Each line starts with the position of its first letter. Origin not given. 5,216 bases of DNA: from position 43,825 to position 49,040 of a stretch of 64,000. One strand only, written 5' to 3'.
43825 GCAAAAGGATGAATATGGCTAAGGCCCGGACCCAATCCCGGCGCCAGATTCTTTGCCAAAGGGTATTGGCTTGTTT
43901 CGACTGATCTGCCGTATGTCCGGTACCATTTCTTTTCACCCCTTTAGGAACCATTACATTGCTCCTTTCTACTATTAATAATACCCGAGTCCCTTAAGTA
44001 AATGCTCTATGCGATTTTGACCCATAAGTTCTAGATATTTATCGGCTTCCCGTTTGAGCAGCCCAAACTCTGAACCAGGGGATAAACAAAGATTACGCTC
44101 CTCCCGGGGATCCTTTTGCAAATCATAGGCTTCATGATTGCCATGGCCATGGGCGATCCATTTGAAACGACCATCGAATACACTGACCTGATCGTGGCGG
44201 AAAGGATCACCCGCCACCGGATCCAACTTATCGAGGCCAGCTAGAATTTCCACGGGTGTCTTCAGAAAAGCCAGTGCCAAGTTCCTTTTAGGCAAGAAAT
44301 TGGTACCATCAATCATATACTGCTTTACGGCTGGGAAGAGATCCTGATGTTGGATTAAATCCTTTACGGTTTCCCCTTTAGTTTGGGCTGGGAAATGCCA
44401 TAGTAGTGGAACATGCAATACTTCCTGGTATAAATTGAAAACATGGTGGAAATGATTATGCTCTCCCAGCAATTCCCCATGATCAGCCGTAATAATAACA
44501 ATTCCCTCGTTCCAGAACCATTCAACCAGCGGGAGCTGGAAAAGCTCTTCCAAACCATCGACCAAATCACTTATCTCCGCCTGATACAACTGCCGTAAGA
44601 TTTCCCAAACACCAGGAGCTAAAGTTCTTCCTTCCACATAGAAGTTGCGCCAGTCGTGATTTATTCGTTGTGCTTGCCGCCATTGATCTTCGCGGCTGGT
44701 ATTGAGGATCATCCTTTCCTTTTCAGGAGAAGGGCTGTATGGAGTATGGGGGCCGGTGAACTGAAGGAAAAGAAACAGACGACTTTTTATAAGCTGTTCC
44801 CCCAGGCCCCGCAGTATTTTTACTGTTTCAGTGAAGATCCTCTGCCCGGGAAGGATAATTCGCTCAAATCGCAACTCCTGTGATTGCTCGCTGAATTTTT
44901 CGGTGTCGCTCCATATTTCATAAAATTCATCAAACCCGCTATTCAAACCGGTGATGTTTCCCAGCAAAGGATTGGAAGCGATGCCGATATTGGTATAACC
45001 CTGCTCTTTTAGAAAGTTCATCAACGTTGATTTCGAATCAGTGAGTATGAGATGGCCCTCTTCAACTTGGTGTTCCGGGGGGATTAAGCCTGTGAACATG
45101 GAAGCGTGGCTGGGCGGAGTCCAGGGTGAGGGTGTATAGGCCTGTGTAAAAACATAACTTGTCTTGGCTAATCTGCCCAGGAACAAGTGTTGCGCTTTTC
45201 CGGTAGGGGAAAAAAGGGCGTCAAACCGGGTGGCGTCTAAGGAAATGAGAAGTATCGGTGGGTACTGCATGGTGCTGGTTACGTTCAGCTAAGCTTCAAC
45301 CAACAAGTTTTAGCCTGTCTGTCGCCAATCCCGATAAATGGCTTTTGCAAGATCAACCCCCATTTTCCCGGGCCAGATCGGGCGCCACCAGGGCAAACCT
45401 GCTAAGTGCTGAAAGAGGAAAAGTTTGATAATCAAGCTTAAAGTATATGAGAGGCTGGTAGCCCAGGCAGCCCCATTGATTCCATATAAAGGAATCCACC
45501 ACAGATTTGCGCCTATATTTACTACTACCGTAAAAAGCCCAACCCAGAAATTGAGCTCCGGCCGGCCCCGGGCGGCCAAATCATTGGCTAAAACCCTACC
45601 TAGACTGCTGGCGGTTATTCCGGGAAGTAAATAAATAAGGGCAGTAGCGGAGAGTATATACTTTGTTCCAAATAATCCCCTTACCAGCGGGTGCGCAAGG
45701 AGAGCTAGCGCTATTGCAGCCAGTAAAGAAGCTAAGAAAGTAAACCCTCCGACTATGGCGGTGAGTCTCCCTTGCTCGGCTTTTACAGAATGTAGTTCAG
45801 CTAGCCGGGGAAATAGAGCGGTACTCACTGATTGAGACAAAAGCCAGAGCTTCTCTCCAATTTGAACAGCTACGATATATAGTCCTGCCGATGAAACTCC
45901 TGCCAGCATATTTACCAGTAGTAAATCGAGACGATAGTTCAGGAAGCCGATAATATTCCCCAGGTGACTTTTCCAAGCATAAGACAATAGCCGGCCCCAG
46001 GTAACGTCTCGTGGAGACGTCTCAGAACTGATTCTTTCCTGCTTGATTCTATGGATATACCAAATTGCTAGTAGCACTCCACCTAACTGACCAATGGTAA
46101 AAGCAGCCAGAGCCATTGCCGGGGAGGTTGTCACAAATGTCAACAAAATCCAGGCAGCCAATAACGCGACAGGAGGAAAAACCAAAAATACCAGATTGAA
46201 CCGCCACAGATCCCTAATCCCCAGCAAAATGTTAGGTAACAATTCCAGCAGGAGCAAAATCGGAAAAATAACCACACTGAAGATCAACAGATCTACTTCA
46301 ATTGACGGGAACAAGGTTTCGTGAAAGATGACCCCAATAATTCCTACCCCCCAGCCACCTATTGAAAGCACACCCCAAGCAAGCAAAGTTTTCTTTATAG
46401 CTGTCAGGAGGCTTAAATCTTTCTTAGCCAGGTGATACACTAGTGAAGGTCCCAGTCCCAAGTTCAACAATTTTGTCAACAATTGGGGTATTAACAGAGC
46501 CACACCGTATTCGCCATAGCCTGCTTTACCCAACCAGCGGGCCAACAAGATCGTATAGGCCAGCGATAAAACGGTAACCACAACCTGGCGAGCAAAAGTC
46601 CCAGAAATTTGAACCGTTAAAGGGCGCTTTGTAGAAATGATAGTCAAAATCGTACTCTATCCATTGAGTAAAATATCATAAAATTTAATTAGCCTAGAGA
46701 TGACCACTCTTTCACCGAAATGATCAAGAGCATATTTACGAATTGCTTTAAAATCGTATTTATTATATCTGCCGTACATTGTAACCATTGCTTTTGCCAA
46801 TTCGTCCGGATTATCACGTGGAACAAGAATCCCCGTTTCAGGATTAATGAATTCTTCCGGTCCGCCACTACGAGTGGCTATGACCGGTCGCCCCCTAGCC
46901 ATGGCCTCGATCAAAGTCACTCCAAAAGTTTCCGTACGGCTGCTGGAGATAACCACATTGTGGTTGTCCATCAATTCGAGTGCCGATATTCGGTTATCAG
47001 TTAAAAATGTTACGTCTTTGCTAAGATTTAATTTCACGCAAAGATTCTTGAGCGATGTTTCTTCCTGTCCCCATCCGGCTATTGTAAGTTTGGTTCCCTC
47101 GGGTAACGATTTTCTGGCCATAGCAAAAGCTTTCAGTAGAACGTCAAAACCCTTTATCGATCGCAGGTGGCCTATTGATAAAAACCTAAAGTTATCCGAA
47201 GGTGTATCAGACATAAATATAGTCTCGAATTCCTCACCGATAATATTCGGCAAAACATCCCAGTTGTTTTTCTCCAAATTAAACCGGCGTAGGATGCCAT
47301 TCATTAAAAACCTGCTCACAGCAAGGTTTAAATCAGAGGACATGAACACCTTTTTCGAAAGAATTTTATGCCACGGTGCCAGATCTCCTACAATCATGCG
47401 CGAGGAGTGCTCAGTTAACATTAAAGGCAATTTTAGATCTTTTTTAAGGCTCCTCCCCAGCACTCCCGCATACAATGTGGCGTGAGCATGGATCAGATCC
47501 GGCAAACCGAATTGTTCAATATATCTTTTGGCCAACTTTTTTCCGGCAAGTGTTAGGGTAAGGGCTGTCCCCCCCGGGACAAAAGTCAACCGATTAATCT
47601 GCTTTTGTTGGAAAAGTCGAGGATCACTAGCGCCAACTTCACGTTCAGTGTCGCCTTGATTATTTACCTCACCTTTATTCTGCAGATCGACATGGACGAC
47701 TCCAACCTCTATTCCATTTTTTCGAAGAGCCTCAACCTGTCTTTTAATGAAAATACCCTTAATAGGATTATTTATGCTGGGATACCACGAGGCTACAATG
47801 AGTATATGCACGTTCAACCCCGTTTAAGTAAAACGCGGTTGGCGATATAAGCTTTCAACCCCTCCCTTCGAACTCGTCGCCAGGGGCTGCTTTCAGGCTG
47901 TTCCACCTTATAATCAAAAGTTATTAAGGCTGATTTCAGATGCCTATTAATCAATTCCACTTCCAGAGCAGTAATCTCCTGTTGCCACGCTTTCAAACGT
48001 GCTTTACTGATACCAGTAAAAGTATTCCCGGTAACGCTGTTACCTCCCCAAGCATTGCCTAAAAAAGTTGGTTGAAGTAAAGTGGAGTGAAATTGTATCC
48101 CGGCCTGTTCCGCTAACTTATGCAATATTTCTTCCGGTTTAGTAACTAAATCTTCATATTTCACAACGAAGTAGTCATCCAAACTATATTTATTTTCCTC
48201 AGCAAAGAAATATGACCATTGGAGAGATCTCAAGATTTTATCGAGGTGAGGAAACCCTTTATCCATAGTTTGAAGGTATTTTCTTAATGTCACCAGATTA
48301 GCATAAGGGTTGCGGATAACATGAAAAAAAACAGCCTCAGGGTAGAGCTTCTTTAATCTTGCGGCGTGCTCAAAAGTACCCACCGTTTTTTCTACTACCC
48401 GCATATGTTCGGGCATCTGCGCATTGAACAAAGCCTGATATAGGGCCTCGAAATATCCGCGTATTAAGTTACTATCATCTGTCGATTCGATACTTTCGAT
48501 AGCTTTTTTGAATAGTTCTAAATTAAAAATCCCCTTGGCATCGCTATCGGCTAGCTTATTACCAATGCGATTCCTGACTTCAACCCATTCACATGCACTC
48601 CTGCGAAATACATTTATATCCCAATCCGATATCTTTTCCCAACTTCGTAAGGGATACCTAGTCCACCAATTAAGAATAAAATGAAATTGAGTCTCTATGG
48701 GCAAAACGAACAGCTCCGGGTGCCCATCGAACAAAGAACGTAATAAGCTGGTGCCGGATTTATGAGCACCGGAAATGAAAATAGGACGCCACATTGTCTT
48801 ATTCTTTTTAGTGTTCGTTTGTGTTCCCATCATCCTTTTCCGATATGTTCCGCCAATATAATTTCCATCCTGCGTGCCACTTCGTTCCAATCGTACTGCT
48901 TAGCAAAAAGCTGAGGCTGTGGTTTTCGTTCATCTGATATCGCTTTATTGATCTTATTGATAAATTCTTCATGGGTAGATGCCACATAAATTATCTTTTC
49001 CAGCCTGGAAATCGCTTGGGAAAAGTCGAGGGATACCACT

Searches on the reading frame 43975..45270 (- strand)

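Call 23: search_protein_families(library=pfam, proteins=[window:43975-45270:-], max_evalue=0.001)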
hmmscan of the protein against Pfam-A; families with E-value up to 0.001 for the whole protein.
window:43975-45270:- (431 aa): 3 families
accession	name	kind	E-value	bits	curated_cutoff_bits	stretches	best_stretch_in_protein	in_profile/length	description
PF00884.28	Sulfatase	-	5e-24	85.6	25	1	6-317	3-297/301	Sulfatase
PF16347.10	SGSH_C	-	2.7e-06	28.1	29.3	0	269-315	1-47/154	N-sulphoglucosamine sulphohydrolase, C-terminal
PF01663.27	Phosphodiest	-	0.00018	21.7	23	1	7-69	2-62/342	Type I phosphodiesterase / nucleotide pyrophosphatase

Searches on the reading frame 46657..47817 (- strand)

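Call 23: search_protein_families(library=pfam, proteins=[window:46657-47817:-], max_evalue=0.001)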
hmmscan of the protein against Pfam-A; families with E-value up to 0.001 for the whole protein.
window:46657-47817:- (386 aa): 5 families
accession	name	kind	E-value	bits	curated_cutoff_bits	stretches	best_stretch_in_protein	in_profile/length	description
PF00534.26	Glycos_transf_1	-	9.3e-30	103.9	26.4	1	203-344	9-152/172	Glycosyl transferases group 1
PF13692.12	Glyco_trans_1_4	-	7.4e-28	98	27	1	211-348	3-140/142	Glycosyl transferases group 1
PF13439.12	Glyco_transf_4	-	2.5e-13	50.9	28.5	1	24-193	8-166/170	Glycosyltransferase Family 4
PF20706.3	GT4-conflict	-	7.5e-12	45.4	26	1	154-332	140-324/385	Family 4 Glycosyltransferase in conflict systems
PF13579.12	Glyco_trans_4_4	-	1.2e-06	29.4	29.7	1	24-191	7-157/158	Glycosyl transferase 4-like domain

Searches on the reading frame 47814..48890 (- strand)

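Call 23: search_protein_families(library=pfam, proteins=[window:47814-48890:-], max_evalue=0.001)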
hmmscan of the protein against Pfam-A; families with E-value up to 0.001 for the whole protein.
window:47814-48890:- (358 aa): 2 families
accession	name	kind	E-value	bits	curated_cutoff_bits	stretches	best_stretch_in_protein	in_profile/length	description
PF13469.12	Sulfotransfer_3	-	6.3e-23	82.6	27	1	36-268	1-215/216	Sulfotransferase family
PF00685.33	Sulfotransfer_1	-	0.00012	22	22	0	36-274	3-190/255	Sulfotransferase domain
